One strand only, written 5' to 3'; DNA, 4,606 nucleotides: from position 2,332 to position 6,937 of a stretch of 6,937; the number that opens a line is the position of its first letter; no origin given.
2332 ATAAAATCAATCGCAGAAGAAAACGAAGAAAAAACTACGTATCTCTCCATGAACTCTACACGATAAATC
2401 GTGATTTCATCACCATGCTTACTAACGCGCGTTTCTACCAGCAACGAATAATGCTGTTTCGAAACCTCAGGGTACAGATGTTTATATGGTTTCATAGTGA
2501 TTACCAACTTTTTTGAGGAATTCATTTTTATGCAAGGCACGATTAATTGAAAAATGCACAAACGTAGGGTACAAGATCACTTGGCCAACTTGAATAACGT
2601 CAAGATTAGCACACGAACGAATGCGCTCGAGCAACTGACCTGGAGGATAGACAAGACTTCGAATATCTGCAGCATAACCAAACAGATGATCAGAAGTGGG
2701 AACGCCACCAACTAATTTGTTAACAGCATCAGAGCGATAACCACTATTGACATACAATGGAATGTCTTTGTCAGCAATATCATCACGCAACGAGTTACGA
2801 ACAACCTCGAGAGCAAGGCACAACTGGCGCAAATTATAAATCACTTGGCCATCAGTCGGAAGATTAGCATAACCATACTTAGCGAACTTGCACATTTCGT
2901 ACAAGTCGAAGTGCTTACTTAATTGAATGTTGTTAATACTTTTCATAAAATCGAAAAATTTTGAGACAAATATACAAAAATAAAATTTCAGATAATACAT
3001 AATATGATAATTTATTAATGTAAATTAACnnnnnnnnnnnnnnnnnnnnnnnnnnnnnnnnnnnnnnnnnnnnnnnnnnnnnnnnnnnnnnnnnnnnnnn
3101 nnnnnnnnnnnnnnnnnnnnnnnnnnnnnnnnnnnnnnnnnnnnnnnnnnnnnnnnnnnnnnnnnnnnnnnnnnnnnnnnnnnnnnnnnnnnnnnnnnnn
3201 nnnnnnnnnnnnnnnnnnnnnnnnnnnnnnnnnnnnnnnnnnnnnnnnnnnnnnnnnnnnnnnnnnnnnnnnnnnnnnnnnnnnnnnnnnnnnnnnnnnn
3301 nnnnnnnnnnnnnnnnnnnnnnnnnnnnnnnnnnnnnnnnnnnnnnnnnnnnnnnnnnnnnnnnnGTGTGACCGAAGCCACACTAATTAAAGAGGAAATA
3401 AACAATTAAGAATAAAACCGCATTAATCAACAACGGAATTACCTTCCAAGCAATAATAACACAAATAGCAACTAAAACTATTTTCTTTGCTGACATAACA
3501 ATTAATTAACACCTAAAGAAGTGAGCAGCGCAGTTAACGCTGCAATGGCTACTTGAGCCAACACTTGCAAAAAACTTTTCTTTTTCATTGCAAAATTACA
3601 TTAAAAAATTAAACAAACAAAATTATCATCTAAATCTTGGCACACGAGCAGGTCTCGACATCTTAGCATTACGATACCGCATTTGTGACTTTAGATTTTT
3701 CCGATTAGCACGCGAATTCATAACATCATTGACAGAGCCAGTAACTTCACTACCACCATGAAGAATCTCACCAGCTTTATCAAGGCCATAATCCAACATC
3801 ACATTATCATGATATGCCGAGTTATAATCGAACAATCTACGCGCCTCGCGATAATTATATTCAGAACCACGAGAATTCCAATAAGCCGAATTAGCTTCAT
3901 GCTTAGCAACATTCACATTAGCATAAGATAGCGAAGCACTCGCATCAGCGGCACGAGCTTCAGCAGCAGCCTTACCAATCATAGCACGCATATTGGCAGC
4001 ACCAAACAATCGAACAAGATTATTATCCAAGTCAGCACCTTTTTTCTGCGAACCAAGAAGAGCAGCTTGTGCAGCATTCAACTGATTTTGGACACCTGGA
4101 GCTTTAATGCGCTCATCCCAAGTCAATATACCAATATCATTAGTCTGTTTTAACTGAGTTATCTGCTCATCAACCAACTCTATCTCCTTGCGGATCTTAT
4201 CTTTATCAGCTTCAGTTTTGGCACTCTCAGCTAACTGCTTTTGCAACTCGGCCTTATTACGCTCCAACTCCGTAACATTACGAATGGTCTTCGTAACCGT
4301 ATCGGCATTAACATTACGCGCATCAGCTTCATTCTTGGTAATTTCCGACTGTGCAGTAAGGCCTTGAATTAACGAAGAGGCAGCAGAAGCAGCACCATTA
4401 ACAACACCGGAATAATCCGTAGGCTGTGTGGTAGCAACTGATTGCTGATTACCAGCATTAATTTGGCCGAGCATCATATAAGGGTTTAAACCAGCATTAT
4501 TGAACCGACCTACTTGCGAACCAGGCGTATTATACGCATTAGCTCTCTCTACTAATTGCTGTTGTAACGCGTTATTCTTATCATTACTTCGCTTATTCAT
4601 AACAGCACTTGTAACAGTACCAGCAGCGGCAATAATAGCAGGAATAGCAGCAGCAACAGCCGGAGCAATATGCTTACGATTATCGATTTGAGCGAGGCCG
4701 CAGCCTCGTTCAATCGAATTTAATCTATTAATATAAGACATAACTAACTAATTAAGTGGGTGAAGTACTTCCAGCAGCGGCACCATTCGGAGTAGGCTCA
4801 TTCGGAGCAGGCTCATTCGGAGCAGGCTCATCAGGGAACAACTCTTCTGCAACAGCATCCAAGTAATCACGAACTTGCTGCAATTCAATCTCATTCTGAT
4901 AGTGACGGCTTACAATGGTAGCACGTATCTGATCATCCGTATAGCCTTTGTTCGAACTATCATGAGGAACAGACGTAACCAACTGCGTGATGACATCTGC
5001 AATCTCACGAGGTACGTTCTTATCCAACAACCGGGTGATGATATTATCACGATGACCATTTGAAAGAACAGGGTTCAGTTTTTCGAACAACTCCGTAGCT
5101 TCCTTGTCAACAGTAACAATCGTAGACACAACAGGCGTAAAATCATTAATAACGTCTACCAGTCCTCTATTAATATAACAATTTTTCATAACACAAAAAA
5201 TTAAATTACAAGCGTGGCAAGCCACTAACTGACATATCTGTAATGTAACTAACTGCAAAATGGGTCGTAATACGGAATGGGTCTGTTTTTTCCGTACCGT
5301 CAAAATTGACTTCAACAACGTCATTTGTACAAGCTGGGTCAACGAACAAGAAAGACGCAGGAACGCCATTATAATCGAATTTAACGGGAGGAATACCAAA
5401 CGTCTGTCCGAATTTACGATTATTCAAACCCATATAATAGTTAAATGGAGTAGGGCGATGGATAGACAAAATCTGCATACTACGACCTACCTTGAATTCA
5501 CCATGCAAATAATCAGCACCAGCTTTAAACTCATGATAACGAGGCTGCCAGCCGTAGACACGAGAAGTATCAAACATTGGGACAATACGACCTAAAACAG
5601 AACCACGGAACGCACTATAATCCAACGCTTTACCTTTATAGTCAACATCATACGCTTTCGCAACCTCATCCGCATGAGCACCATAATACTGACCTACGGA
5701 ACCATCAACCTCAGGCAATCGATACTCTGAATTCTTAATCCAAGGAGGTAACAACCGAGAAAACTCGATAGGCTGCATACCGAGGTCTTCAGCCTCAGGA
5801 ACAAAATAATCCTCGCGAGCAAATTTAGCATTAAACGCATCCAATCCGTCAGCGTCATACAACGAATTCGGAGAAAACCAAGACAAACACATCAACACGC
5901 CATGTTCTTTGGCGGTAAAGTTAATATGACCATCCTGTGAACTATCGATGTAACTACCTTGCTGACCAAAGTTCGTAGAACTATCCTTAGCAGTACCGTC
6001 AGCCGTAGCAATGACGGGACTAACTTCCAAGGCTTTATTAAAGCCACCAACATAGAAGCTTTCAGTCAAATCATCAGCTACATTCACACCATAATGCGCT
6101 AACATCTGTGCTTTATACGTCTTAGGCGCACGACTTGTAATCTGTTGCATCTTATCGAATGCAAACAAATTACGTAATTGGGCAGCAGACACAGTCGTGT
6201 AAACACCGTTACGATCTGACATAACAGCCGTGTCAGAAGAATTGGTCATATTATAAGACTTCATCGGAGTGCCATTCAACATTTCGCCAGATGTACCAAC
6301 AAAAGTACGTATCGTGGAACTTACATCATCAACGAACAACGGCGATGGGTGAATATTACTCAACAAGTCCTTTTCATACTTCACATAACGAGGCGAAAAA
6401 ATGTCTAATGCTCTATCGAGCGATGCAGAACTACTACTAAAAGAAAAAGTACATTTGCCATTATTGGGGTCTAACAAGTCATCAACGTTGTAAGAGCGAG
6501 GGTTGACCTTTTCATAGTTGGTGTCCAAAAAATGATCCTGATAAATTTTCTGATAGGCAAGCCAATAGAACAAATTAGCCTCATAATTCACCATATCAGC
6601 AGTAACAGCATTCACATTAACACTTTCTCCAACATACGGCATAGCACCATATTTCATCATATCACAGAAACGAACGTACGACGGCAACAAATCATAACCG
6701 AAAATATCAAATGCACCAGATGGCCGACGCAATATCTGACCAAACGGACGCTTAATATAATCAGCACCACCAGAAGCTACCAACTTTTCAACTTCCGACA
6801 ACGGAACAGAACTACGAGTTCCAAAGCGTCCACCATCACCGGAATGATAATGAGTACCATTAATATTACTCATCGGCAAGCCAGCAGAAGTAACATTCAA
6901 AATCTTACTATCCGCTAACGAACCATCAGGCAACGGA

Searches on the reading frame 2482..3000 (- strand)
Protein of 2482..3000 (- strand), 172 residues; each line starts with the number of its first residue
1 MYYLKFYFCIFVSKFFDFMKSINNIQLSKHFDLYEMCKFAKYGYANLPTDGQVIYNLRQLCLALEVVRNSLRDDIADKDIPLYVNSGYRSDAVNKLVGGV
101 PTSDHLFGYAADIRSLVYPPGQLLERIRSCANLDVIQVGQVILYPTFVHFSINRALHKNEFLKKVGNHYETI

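Call 19: find_related_loci(query=window:2482-3000:-, collection=viral_contigs, flank=2500)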
Query window:2482-3000:- (172 aa) in viral_contigs; peptide patterns used: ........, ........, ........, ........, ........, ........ (x = any residue, [..] = any of these).
38 stretches matched a pattern; 2 encode a relative of the query (tblastn E <= 1e-3); 2 distinct loci.
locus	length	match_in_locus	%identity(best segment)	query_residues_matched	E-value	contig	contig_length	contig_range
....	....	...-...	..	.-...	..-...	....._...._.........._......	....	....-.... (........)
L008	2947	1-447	77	26-172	4e-74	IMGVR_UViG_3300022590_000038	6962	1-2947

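Call 43: search_protein_families(library=pfam, proteins=[window:2482-3000:-], max_evalue=0.01)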
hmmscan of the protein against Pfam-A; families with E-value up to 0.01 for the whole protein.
window:2482-3000:- (172 aa): 1 family
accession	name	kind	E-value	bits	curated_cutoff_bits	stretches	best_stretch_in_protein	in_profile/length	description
PF08291.16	Peptidase_M15_3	-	2.3e-11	44.2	23.2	1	60-135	28-96/108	Peptidase M15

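Call 77: find_encoding_contigs(protein=window:2482-2946:-, flank=8000, max_places=8)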
Protein window:2482-2946:- (154 aa): 21 contigs read that carry it; 8 places shown.
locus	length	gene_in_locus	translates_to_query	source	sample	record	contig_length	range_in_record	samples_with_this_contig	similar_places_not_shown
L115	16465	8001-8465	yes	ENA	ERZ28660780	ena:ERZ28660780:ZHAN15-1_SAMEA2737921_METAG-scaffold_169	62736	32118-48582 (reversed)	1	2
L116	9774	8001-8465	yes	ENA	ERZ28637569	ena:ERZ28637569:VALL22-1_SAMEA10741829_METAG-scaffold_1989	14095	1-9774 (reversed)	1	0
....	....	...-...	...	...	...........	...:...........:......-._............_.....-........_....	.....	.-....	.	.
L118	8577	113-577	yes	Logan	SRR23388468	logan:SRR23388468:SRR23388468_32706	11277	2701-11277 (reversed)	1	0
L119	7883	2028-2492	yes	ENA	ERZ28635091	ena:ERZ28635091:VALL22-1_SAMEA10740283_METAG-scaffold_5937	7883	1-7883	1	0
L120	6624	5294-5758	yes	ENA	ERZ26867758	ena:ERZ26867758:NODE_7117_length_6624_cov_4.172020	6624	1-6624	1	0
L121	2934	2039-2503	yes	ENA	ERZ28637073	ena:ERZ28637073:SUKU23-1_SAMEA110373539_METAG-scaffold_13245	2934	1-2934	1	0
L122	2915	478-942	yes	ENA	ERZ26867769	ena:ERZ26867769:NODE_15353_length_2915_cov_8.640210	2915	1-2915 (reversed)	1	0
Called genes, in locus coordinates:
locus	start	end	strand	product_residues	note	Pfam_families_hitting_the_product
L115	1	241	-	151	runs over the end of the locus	PF01948:PyrI, PF02748:PyrI_C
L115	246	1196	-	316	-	PF02729:OTCace_N, PF00185:OTCace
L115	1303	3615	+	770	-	PF00912:Transgly, PF28500:PBP_middle, PF00905:Transpeptidase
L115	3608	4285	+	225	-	-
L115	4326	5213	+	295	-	PF02511:Thy1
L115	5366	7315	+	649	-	PF02824:TGS, PF07973:tRNA_SAD, PF00587:tRNA-synt_2b, PF03129:HGTP_anticodon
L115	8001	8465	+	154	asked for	PF08291:Peptidase_M15_3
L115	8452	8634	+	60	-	-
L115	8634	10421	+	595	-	PF23343:REP_ORF2-G2P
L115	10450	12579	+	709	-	PF02305:Phage_F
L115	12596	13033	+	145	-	-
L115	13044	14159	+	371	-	-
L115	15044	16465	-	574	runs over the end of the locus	PF05547:Peptidase_M6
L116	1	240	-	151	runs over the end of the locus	PF01948:PyrI, PF02748:PyrI_C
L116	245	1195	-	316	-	PF02729:OTCace_N, PF00185:OTCace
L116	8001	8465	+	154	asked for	PF08291:Peptidase_M15_3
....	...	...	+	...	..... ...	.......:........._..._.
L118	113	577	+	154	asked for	PF08291:Peptidase_M15_3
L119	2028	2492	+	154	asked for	PF08291:Peptidase_M15_3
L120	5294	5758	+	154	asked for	PF08291:Peptidase_M15_3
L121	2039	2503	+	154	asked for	PF08291:Peptidase_M15_3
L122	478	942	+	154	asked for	PF08291:Peptidase_M15_3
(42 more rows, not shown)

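Call 81: list_cluster_members(proteins=[L115:5366-7315:+, L115:4326-5213:+, L115:246-1196:-])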
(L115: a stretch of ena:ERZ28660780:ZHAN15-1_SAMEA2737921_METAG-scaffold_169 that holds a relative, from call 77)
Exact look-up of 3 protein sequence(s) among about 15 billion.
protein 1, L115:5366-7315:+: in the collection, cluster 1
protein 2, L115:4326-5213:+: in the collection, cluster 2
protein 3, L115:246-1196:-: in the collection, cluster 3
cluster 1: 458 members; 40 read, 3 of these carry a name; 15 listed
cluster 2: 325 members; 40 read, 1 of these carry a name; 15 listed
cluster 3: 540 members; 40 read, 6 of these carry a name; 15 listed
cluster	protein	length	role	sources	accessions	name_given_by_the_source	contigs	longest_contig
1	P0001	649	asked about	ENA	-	-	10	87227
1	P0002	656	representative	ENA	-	-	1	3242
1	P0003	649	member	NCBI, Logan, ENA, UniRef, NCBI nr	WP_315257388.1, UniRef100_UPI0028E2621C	threonine--tRNA ligase [Segatella oulorum] | threonine--tRNA ligase n=1 Tax=Segatella oulorum TaxID=28136 RepID=UPI0028E2621C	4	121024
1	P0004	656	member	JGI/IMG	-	threonine--tRNA ligase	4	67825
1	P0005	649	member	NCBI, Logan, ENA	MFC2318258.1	MAG: threonine--tRNA ligase [Segatella oulorum]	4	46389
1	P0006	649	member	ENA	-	-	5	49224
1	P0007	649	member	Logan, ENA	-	-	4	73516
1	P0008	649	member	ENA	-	-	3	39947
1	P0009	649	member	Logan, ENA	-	-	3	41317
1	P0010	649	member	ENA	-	-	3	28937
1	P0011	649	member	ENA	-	-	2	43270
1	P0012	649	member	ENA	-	-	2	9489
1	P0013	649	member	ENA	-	-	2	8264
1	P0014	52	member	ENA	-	-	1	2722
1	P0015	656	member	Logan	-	-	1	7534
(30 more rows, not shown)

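Call 83: find_encoding_contigs(protein=P0003, flank=3000, max_places=6)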
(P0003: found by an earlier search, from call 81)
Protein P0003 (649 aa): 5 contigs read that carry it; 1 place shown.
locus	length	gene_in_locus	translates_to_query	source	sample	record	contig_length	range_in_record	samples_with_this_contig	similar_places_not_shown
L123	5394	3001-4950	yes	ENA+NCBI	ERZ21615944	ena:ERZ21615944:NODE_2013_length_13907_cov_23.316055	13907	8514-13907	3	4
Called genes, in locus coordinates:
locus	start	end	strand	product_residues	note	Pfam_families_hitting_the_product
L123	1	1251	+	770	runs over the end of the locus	PF00912:Transgly, PF28500:PBP_middle, PF00905:Transpeptidase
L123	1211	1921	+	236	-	-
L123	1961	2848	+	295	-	PF02511:Thy1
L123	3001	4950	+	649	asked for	PF02824:TGS, PF07973:tRNA_SAD, PF00587:tRNA-synt_2b, PF03129:HGTP_anticodon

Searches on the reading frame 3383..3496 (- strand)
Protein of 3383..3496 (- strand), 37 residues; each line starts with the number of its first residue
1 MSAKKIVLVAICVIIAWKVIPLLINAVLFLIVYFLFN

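Call 78: find_encoding_contigs(protein=window:3383-3496:-, flank=8000, max_places=8)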
Protein window:3383-3496:- (37 aa): no gene with exactly this product is on record in the collection.

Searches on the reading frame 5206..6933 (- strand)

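Call 43: search_protein_families(library=pfam, proteins=[window:5206-6933:-], max_evalue=0.01)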
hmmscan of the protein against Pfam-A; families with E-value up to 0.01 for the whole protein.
window:5206-6933:- (575 aa): 1 family
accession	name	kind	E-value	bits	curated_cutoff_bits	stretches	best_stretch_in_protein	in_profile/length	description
PF02305.22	Phage_F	-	2.5e-12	46.8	25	1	109-391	119-397/501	Capsid protein (F protein)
